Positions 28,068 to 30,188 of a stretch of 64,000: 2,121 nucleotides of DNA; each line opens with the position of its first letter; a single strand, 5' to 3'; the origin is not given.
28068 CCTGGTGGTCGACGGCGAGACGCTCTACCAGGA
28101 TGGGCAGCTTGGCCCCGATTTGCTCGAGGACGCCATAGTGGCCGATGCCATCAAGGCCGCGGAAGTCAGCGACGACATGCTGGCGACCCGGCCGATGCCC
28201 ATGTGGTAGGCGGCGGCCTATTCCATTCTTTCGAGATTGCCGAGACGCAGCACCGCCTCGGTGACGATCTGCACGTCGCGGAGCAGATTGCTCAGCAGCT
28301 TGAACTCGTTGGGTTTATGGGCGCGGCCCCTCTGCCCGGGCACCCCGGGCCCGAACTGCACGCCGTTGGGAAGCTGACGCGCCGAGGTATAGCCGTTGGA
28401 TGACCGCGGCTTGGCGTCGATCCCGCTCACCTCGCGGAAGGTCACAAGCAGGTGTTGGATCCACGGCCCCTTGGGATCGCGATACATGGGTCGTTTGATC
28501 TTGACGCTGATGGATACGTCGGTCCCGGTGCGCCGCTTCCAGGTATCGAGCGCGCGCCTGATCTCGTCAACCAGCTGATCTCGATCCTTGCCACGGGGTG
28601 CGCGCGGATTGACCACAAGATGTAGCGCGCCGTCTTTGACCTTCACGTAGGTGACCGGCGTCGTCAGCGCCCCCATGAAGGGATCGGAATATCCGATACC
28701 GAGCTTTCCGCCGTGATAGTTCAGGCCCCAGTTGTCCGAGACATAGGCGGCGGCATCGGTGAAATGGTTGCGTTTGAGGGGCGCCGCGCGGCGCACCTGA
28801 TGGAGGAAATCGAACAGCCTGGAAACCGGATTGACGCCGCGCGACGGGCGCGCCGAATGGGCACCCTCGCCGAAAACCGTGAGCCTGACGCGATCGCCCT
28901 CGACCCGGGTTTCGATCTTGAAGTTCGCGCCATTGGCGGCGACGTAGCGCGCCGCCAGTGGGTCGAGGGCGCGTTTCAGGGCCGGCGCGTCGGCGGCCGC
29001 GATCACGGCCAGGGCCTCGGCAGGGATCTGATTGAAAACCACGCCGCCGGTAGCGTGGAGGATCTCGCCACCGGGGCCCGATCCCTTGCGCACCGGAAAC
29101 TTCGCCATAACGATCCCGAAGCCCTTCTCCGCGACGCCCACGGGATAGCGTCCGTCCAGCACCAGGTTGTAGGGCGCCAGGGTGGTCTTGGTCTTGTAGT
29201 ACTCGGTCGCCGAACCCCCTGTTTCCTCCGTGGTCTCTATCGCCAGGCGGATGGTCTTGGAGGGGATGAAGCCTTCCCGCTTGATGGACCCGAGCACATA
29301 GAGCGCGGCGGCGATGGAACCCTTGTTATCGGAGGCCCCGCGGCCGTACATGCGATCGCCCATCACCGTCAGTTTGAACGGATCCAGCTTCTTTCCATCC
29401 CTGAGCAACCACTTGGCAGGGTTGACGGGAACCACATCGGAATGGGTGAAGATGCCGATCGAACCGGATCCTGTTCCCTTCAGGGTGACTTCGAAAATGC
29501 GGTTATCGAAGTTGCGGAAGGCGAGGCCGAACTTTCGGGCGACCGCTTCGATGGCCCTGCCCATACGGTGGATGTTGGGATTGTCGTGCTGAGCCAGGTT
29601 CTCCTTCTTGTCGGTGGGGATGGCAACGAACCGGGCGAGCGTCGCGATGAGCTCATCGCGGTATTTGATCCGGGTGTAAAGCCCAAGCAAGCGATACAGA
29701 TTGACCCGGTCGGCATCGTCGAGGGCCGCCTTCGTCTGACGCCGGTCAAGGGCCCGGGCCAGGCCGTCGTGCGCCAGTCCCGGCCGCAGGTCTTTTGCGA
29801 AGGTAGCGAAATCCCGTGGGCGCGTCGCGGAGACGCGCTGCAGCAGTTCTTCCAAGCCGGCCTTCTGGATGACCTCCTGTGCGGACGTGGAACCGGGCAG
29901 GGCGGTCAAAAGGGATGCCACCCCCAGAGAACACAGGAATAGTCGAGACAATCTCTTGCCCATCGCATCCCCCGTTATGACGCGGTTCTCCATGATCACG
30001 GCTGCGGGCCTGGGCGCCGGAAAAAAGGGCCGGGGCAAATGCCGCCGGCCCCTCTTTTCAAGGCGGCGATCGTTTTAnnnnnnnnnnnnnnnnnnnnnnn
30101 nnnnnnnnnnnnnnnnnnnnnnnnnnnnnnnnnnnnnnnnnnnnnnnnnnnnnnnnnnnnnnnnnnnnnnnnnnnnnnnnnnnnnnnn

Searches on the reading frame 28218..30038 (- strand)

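Call 19: search_protein_families(library=pfam, proteins=[window:28218-30038:-], max_evalue=0.001)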
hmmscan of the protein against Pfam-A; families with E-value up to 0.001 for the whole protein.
window:28218-30038:- (606 aa): 2 families
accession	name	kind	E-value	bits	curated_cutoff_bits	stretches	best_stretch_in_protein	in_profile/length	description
PF01546.33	Peptidase_M20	-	3.3e-23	83.1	24.6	1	198-597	4-205/206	Peptidase family M20/M25/M40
PF07687.19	M20_dimer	-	1e-05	25.9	21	0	384-418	9-43/107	Peptidase dimerisation domain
